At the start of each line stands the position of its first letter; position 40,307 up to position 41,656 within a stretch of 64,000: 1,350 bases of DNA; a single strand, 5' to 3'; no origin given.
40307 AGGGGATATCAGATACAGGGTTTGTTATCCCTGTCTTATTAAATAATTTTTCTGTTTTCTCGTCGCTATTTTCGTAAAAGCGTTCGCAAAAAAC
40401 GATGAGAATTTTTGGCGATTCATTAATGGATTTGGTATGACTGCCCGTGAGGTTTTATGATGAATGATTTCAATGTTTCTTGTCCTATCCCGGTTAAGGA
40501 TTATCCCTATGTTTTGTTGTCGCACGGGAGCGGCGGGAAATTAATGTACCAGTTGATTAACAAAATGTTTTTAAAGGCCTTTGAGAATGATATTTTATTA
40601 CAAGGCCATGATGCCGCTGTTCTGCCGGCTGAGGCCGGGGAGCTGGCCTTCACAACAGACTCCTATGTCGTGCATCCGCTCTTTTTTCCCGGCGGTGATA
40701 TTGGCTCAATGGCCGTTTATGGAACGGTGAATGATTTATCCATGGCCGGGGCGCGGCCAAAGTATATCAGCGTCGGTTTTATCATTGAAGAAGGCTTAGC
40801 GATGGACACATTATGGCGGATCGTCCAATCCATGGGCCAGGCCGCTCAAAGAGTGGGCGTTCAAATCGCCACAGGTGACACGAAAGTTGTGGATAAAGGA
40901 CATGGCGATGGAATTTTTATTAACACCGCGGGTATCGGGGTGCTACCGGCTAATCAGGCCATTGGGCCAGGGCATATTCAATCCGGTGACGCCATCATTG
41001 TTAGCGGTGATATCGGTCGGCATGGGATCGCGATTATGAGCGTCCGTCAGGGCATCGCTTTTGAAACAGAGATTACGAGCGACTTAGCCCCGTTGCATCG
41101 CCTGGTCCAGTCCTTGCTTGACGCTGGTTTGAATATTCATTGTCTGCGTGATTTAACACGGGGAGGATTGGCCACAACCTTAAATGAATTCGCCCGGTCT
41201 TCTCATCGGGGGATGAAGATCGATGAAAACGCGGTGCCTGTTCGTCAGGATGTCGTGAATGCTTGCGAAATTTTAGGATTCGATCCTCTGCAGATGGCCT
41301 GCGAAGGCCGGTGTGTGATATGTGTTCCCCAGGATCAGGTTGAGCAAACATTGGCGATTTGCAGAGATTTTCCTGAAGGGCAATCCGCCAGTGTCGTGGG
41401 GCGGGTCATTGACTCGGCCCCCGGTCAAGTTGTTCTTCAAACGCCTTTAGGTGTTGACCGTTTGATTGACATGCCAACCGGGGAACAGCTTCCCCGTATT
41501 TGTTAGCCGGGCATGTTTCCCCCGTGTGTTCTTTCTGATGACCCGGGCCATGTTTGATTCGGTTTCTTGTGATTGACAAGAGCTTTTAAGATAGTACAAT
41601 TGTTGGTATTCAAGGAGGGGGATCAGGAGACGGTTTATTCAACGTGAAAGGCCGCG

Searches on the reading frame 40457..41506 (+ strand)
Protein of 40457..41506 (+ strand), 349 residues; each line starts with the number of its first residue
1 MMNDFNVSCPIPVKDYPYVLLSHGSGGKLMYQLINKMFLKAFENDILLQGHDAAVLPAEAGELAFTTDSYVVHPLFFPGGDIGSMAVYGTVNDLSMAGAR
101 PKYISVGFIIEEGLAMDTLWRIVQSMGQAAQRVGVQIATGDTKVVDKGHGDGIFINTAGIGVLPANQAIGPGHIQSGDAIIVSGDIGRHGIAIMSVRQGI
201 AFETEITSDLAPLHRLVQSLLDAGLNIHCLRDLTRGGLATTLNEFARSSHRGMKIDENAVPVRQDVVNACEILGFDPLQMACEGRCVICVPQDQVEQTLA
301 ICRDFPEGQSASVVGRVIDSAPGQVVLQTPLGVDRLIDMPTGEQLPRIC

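Call 35: search_protein_families(library=pfam, proteins=[window:40457-41506:+])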
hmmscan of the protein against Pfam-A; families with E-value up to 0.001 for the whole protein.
window:40457-41506:+ (349 aa): 2 families
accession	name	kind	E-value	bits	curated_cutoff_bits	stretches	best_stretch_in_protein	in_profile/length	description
PF02769.27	AIRS_C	-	2.6e-27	96.4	23.1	1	175-325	1-153/156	AIR synthase related protein, C-terminal domain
PF00586.29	AIRS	-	2.6e-22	79.8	24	1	50-162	1-111/112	AIR synthase related protein, N-terminal domain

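Call 36: find_related_loci(query=window:40457-41506:+, collection=metagenome_contigs, flank=10000)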
Query window:40457-41506:+ (349 aa) in metagenome_contigs; peptide patterns used: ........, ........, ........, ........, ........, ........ (x = any residue, [..] = any of these).
304 stretches matched a pattern; 198 encode a relative of the query (tblastn E <= 1e-3); the best 80 are kept; 80 distinct loci.
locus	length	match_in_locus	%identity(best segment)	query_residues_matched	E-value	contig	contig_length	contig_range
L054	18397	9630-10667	62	4-349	5e-145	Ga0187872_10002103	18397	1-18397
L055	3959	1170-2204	59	5-349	3e-146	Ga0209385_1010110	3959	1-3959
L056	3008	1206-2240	59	5-349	5e-149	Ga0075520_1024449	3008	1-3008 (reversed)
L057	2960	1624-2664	59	3-349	8e-148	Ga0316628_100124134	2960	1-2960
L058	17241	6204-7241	59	4-349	7e-139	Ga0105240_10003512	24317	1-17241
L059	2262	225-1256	60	4-349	2e-146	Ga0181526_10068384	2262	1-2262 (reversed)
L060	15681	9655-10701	58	1-349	2e-136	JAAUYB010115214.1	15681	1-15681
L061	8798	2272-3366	58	3-349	2e-136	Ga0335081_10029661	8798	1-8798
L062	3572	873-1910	60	4-349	1e-140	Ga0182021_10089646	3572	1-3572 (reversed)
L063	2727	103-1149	60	1-349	1e-141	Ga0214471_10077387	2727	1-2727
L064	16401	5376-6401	58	8-349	8e-133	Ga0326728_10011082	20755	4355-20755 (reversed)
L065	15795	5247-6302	59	1-349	1e-132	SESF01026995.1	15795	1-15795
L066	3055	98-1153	59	1-349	5e-138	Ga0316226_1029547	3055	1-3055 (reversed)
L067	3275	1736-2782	59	1-349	3e-137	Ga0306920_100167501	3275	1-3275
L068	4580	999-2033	56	5-349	5e-132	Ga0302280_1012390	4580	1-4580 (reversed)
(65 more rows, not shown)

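Call 45: list_cluster_members(proteins=[window:40457-41506:+, window:39082-40203:+, window:52806-53711:+])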
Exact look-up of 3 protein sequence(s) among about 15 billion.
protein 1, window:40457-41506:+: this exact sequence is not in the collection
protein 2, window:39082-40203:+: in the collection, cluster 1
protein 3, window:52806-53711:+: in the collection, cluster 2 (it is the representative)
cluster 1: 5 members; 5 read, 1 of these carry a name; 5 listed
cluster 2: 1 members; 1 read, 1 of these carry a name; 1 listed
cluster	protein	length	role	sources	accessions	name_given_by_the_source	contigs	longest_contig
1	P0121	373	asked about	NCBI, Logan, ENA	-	-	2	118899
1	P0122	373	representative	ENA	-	-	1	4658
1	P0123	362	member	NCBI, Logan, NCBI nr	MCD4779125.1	MAG: hydrogenase formation protein HypD [Candidatus Omnitrophica bacterium] | hydrogenase formation protein HypD [Candidatus Omnitrophota bacterium]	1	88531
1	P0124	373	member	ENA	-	-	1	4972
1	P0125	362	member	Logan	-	-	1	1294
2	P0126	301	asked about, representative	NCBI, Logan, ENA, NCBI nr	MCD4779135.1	MAG: lipoyl synthase [Candidatus Omnitrophica bacterium] | lipoyl synthase [Candidatus Omnitrophota bacterium]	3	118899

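Call 47: find_encoding_contigs(protein=P0122, flank=5000, max_places=4)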
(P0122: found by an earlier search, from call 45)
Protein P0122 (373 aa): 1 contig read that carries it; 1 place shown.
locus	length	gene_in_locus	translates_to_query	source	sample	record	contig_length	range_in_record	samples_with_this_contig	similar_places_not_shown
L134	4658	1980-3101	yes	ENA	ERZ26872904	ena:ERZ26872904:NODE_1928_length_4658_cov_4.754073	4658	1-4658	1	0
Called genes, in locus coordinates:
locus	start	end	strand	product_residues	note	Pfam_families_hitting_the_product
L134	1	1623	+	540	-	?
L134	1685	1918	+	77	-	PF01455:HupF_HypC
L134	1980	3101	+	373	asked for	PF01924:HypD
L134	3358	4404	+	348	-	PF00586:AIRS, PF02769:AIRS_C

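Call 48: find_encoding_contigs(protein=P0124, flank=5000, max_places=4)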
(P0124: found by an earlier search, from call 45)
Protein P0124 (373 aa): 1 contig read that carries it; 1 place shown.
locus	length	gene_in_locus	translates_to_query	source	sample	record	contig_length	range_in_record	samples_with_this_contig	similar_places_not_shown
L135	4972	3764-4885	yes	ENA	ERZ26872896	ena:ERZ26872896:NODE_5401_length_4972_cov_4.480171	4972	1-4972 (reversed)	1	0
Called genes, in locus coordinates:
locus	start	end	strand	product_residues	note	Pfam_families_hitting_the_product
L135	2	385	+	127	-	?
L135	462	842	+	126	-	PF00072:Response_reg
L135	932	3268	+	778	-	PF00708:Acylphosphatase, PF07503:zf-HYPF, PF01300:Sua5_yciO_yrdC, PF17788:HypF_C, PF22521:HypF_C_2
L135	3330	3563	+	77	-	PF01455:HupF_HypC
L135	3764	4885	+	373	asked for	PF01924:HypD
